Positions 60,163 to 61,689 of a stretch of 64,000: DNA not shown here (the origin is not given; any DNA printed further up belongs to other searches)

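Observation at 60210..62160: thrC-like / NIL-domain / CysO-like (GG-SR) three-gene cassette: possible protein-thiocarboxylate-dependent homocysteine or thio-amino-acid synthesis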

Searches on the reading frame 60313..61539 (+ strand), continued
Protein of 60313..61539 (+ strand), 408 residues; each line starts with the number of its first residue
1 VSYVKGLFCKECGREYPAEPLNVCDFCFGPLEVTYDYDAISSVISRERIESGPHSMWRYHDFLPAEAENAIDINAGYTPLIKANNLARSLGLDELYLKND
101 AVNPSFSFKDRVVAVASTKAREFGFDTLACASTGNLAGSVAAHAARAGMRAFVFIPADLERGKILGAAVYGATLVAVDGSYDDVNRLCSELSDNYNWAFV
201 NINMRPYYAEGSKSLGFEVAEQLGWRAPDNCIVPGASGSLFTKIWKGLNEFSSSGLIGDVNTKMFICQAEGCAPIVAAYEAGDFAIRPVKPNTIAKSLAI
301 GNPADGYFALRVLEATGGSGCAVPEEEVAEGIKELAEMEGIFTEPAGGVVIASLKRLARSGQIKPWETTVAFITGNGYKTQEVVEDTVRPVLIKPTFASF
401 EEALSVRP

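Call 37: list_cluster_members(proteins=[P0241, P0242, P0243, P0245, P0247, P0248, P0249, P0250, P0254, P0261])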
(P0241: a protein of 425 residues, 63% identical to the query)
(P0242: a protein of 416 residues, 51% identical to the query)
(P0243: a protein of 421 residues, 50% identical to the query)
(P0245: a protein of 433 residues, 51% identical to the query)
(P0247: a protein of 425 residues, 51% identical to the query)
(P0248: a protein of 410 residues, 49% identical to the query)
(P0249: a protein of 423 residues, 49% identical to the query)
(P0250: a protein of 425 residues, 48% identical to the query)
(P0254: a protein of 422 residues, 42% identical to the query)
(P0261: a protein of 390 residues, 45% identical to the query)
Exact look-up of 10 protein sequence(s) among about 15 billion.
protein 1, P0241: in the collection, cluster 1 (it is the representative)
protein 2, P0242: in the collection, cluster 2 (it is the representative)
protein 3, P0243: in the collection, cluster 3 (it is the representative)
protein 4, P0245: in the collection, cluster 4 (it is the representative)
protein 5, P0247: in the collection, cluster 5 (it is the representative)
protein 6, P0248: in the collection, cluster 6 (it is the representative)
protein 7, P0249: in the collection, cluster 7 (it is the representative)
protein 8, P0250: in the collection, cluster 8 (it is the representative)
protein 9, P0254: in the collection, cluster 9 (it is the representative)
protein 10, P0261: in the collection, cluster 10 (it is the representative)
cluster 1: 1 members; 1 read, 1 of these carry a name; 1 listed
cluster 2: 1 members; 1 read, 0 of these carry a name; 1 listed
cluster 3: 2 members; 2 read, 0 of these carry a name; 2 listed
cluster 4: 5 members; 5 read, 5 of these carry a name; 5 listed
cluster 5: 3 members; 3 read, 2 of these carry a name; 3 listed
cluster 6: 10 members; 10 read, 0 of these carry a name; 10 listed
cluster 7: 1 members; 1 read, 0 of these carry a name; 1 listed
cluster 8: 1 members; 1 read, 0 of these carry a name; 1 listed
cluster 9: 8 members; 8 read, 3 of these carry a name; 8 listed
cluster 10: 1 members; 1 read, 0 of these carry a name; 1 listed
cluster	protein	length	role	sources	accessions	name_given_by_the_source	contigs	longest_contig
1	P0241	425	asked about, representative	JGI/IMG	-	threonine synthase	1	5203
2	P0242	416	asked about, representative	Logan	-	-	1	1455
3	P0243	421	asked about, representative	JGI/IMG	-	-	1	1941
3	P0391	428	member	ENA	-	-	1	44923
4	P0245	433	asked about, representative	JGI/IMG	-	threonine synthase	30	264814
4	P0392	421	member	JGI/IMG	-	threonine synthase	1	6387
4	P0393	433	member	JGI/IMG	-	threonine synthase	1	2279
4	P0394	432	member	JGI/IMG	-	threonine synthase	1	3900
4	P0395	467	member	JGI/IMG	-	threonine synthase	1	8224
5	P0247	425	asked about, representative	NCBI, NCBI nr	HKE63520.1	MAG TPA: threonine synthase [Micromonosporaceae bacterium] | threonine synthase [Micromonosporaceae bacterium]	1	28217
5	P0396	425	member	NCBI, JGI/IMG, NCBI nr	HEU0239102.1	MAG TPA: threonine synthase [Micromonosporaceae bacterium] | threonine synthase | threonine synthase [Micromonosporaceae bacterium]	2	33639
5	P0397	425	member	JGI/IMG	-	-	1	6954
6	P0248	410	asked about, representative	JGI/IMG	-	-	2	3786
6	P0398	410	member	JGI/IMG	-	-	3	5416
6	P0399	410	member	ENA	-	-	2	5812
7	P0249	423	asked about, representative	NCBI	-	-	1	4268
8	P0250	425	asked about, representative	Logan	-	-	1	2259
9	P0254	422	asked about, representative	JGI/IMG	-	threonine synthase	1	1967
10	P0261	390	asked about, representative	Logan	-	-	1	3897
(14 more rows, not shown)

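Call 41: find_related_loci(query=A2, collection=genome_contigs, flank=6000)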
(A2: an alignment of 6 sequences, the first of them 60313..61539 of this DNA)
Query A2 (408 aa) in genome_contigs; peptide patterns used: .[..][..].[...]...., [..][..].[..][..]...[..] (x = any residue, [..] = any of these).
600 stretches matched a pattern (row limit reached: there are more); 595 encode a relative of the query (tblastn E <= 1e-3); the best 80 are kept; 80 distinct loci.
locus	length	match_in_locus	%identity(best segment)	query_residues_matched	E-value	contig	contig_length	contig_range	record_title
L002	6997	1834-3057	71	1-407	0e+0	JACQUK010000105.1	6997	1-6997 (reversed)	MAG: Chloroflexi bacterium isolate NC_groundwater_1435_Ag_S-0.65um_64_30 S_p65_S5_coassembly_k141_3854184, whole genome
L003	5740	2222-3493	67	1-407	0e+0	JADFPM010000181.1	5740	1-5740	MAG: Chloroflexota bacterium isolate B73T1L10 B73T1L10_NODE25495, whole genome shotgun sequence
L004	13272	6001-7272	67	1-407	0e+0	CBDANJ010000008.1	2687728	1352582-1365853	MAG: Dehalococcoidia bacterium isolate 1adee7ed-d6c2-401a-a923-f2c387bbb7f6 genome assembly, contig: contig_7, whole gen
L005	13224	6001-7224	67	1-407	0e+0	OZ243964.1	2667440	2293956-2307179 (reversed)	MAG: Dehalococcoidia bacterium isolate 80dece80-02d0-4e71-89cf-4e35314ec78f genome assembly, chromosome: 1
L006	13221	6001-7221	68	1-407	0e+0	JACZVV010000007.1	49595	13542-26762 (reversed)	MAG: Chloroflexota bacterium isolate B19T1B8 B19T1B8_NODE911, whole genome shotgun sequence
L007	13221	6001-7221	67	1-407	0e+0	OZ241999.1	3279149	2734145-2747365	MAG: Dehalococcoidia bacterium isolate a94145c4-23f5-4c8d-977e-23e11a5cf2dd genome assembly, chromosome: 1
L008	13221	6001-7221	65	1-407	0e+0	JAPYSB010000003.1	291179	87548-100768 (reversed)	MAG: Dehalococcoidia bacterium isolate PW3.metabat2.87 PW3_18_length_291179_cov_11.492543, whole genome shotgun sequence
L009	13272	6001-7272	65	1-404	0e+0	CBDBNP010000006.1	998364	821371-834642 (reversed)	MAG: Dehalococcoidia bacterium isolate af979d49-7d3b-4688-8ea5-a167a3c9a9f9 genome assembly, contig: contig_6, whole gen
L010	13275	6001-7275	65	1-405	0e+0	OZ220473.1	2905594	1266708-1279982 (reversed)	MAG: Dehalococcoidia bacterium isolate 87cb072c-069b-458f-9ccb-7e689b7dc65c genome assembly, chromosome: 1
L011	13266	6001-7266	65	1-405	0e+0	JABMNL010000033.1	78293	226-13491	MAG: SAR202 cluster bacterium isolate bin.363 k141_2768221, whole genome shotgun sequence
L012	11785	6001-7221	67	1-407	0e+0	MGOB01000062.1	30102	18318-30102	MAG: Chloroflexi bacterium RBG_16_68_14 RBG_16_scaffold_3809, whole genome shotgun sequence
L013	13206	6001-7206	67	1-402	0e+0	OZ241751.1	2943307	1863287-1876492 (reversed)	MAG: Dehalococcoidia bacterium isolate 2d2bd2f0-bb19-455d-b0e6-924b4cd30b0b genome assembly, chromosome: 1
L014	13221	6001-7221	66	1-407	0e+0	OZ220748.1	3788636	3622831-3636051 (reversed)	MAG: Dehalococcoidia bacterium isolate 6c7b36c8-b3ab-4b4c-a352-7e98d29eb5d7 genome assembly, chromosome: 1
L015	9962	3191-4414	66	1-407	0e+0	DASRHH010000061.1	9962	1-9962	MAG TPA_asm: Dehalococcoidia bacterium isolate SMAG_U10079 k141_1194606, whole genome shotgun sequence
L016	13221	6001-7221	67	1-407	1e-179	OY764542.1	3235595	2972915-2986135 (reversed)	MAG: Dehalococcoidia bacterium isolate 6a5b5718-e0ca-4583-9154-875545b380e3 genome assembly, chromosome: 1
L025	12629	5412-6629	64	1-405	6e-171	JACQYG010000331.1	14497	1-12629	MAG: Chloroflexi bacterium isolate NC_groundwater_1535_Pr4_S-0.65um_62_11 SR1-18-Sp65_coassembly_scaffold_639370, whole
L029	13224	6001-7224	60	1-406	6e-166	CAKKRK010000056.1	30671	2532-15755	Nitrospiraceae bacterium isolate Hainich-H41-bin216-1 genome assembly, contig: H41-bin216_1_Hain_H41_02um_R2_850_length_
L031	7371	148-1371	60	1-407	3e-165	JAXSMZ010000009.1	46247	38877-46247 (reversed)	MAG: Aquificaceae bacterium isolate QQ_201705_bins_10 QQ_201705_bins_10_scaffold_9, whole genome shotgun sequence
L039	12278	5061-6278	59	1-404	4e-162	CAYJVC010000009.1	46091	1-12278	MAG TPA_asm: uncultured Planctomycetia bacterium isolate ERP125453_co1_451 genome assembly, contig: NODE_565_length_4609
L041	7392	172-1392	59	1-405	2e-161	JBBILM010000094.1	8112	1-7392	MAG: Nitrospirota bacterium isolate EPF170215_bin_209 NODE_7320_length_8112_cov_9.708576, whole genome shotgun sequence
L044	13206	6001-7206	61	5-404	8e-161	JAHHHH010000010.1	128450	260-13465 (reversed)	MAG: Iphinoe sp. HA4291-MV1 scaffold_115_c1, whole genome shotgun sequence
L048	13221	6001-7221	59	1-405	5e-160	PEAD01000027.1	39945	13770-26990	MAG: Nitrospirae bacterium MYbin3 scaffold155, whole genome shotgun sequence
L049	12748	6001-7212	58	1-402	2e-159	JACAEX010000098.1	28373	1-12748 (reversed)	MAG: Syntrophaceae bacterium isolate L.E.D.62 k119_1478426, whole genome shotgun sequence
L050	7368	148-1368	58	1-405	5e-159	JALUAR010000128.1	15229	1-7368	MAG: Thermodesulfovibrio sp. isolate S141_metabat2_scaf2bin.236 S141_NODE_3364_length_15229_cov_1.837174, whole genome s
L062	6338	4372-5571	60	7-404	2e-158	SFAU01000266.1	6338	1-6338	MAG: Microcystis novacekii Mn_MB_F_20050700_S1 S1_266, whole genome shotgun sequence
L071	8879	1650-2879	58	1-405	2e-156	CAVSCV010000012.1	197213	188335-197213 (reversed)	MAG: uncultured Acidimicrobiaceae bacterium isolate MFD02671.bin.2.46 genome assembly, contig: contig_60376, whole genom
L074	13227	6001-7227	58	1-404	2e-155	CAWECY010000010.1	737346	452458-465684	MAG: uncultured Acidimicrobiaceae bacterium isolate MFD03399.bin.2.105 genome assembly, contig: contig_24681, whole geno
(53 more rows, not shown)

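Call 46: search_protein_families(library=pfam, proteins=[L029:3957-4169:+, L029:4166-5095:+, L029:5160-5978:+, L029:7838-8650:+, L029:8652-9161:+, L029:9236-9577:+, L048:7856-8947:+, L048:8944-10158:+, L048:10158-11384:+, L039:6334-6906:+], max_evalue=0.001)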
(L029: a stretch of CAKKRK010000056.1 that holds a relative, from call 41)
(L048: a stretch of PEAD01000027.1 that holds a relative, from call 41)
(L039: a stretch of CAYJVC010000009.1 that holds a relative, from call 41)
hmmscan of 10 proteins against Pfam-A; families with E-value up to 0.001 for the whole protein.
L029:3957-4169:+ (70 aa): 1 family
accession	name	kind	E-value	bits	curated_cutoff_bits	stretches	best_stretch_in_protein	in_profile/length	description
PF02597.26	ThiS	-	3.6e-10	40.7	22.5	1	7-69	1-76/76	ThiS family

L029:4166-5095:+ (309 aa): 1 family
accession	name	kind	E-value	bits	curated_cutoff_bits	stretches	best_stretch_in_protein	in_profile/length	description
PF00291.31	PALP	-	8.5e-82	275.2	35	1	9-295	1-295/295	Pyridoxal-phosphate dependent enzyme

L029:5160-5978:+ (272 aa): 1 family
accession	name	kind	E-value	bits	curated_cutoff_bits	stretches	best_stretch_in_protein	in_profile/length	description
PF00899.27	ThiF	-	6.4e-86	287.8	28.1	1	11-245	1-237/238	ThiF family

L029:7838-8650:+ (270 aa): 1 family
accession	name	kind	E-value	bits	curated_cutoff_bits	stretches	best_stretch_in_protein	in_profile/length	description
PF00899.27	ThiF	-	1.2e-80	270.5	28.1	1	14-249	1-237/238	ThiF family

L029:8652-9161:+ (169 aa): 1 family
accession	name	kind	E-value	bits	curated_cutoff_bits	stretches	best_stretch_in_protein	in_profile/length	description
PF14464.11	Prok-JAB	-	3.6e-18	65.9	25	1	8-143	2-102/114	Prokaryotic homologs of the JAB domain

L029:9236-9577:+ (113 aa): 0 families

L048:7856-8947:+ (363 aa): 1 family
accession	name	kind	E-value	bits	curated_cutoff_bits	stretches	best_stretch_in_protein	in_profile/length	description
PF00291.31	PALP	-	2.9e-74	250.5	35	1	33-329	1-295/295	Pyridoxal-phosphate dependent enzyme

L048:8944-10158:+ (404 aa): 3 families
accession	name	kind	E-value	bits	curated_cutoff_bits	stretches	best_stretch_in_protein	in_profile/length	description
PF10143.14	PhosphMutase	-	8.9e-63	211.6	21.5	1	37-203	1-170/170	2,3-bisphosphoglycerate-independent phosphoglycerate mutase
PF01676.23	Metalloenzyme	-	4.7e-47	161.1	24.3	1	1-370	1-228/252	Metalloenzyme superfamily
PF01663.27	Phosphodiest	-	3e-06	27.5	23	1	256-343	135-219/342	Type I phosphodiesterase / nucleotide pyrophosphatase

L048:10158-11384:+ (408 aa): 4 families
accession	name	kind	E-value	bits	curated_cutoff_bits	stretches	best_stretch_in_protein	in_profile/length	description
PF00696.33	AA_kinase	-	5.2e-55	187.1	24.9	1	1-229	1-234/234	Amino acid kinase family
PF22468.2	ACT_9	-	1.6e-33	114.6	27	2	342-400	1-61/61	ACT domain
PF13840.12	ACT_7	-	1.5e-19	70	27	1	336-398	3-65/65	ACT domain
PF01842.31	ACT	-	5.4e-17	61.7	27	2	265-327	4-64/66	ACT domain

L039:6334-6906:+ (190 aa): 2 families
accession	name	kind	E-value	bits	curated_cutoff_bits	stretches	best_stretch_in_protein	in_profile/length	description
PF02597.26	ThiS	-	2.5e-17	63.6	22.5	1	5-91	1-76/76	ThiS family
PF09383.16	NIL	-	2.5e-16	59.8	24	1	117-182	3-72/73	NIL domain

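Call 59: search_protein_families(library=pfam, proteins=[L071:5543-6469:+, L071:3285-4904:+, L071:4968-5525:-, L025:65-1276:+, L025:1279-2571:+, L025:2594-3694:+, L031:1374-1805:+, L044:7800-8525:+, L044:4898-5152:+, L074:11819-12730:+], max_evalue=0.001)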
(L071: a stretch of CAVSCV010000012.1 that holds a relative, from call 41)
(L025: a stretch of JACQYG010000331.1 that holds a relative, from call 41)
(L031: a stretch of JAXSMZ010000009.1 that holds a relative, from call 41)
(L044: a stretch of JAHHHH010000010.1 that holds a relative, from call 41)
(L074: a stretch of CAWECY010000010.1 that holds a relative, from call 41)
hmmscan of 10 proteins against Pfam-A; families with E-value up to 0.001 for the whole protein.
L071:5543-6469:+ (308 aa): 1 family
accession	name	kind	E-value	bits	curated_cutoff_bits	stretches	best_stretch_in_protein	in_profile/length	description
PF02540.23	NAD_synthase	-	0.00032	20.3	21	1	52-113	16-79/242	NAD synthase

L071:3285-4904:+ (539 aa): 1 family
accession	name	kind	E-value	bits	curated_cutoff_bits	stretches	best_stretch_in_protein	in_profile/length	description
PF00118.29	Cpn60_TCP1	-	4.4e-82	276.7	34.3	1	22-524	1-490/490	TCP-1/cpn60 chaperonin family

L071:4968-5525:- (185 aa): 0 families

L025:65-1276:+ (403 aa): 4 families
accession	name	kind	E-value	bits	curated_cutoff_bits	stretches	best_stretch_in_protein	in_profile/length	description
PF22468.2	ACT_9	-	3.4e-48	161.7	27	2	323-382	1-60/61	ACT domain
PF00696.33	AA_kinase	-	3.9e-40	138.5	24.9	1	41-208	75-234/234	Amino acid kinase family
PF13840.12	ACT_7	-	1e-20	73.7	27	2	237-299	4-64/65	ACT domain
PF01842.31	ACT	-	7.7e-18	64.4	27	2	333-383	10-65/66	ACT domain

L025:1279-2571:+ (430 aa): 4 families
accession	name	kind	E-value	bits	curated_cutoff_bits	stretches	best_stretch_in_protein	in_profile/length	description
PF00742.24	Homoserine_dh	-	1.5e-62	211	22.9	1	138-316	1-173/173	Homoserine dehydrogenase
PF03447.22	NAD_binding_3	-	2.6e-19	70.5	24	1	11-130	1-116/116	Homoserine dehydrogenase, NAD binding domain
PF01842.31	ACT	-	5.2e-08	33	27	1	351-411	2-62/66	ACT domain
PF22629.2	ACT_AHAS_ss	-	0.00012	22.6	27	1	352-407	1-54/67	AHAS small subunit-like ACT domain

L025:2594-3694:+ (366 aa): 1 family
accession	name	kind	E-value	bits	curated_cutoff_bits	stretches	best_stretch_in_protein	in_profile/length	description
PF00291.31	PALP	-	2.6e-73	247.4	35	1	40-333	2-295/295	Pyridoxal-phosphate dependent enzyme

L031:1374-1805:+ (143 aa): 3 families
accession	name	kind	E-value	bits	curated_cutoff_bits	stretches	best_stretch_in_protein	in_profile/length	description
PF00578.27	AhpC-TSA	-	5.6e-11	42.9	26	1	22-132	5-121/124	AhpC/TSA family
PF08534.16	Redoxin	-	6.8e-05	23.1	26.6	1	22-136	6-132/148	Redoxin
PF00255.25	GSHPx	-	0.00033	20.7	27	1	24-75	3-53/108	Glutathione peroxidase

L044:7800-8525:+ (241 aa): 1 family
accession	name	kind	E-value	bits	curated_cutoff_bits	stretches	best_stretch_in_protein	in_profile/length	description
PF11210.13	DUF2996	-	6e-56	188.6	27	1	119-239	1-120/120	Protein of unknown function (DUF2996)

L044:4898-5152:+ (84 aa): 1 family
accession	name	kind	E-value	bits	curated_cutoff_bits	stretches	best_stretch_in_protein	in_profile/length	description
PF02597.26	ThiS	-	1.4e-17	64.5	22.5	1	8-84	1-76/76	ThiS family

L074:11819-12730:+ (303 aa): 1 family
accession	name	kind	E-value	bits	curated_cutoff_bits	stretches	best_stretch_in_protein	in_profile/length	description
PF09383.16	NIL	-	1.2e-12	48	24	1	230-294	3-71/73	NIL domain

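Call 60: search_solved_structures(query=L071:5543-6469:+, max_evalue=1)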
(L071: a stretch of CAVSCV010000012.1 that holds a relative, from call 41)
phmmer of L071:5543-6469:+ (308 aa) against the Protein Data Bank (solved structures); distinct sequences matched with E-value up to 1: 9.
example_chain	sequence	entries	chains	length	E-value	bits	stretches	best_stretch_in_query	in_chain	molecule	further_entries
6b2o_A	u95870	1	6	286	7.1e-45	156.7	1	46-300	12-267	ATP-utilizing enzyme of the PP-loopsuperfamily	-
5udq_A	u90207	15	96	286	2.5e-44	155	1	46-300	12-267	Lactate racemization operon protein LarE | ATP-utilizing enzyme of the PP-loopsuperfamily | Pyridinium-3,5-biscarboxylic acid mononucleotide sulfurtransferase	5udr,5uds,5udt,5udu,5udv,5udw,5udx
8cnz_A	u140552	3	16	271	5.7e-10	42.1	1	53-289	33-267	NAD_synthase domain-containing protein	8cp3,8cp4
3n05_A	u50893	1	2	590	0.013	18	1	54-126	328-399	NH(3)-dependent NAD(+) synthetase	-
4f4h_A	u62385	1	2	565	0.077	15.5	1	55-121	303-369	Glutamine dependent NAD+ synthetase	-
2e18_A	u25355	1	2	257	0.12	14.8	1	54-111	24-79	NH(3)-dependent NAD(+) synthetase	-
8etn_A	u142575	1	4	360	0.24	13.8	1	190-257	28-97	Tri-Ketone Dioxygenase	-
3tqi_A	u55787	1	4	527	0.66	12.4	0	38-97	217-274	GMP synthase [glutamine-hydrolyzing]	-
1gpm_A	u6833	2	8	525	0.7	12.3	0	53-117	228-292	GMP SYNTHETASE | GMP synthase [glutamine-hydrolyzing]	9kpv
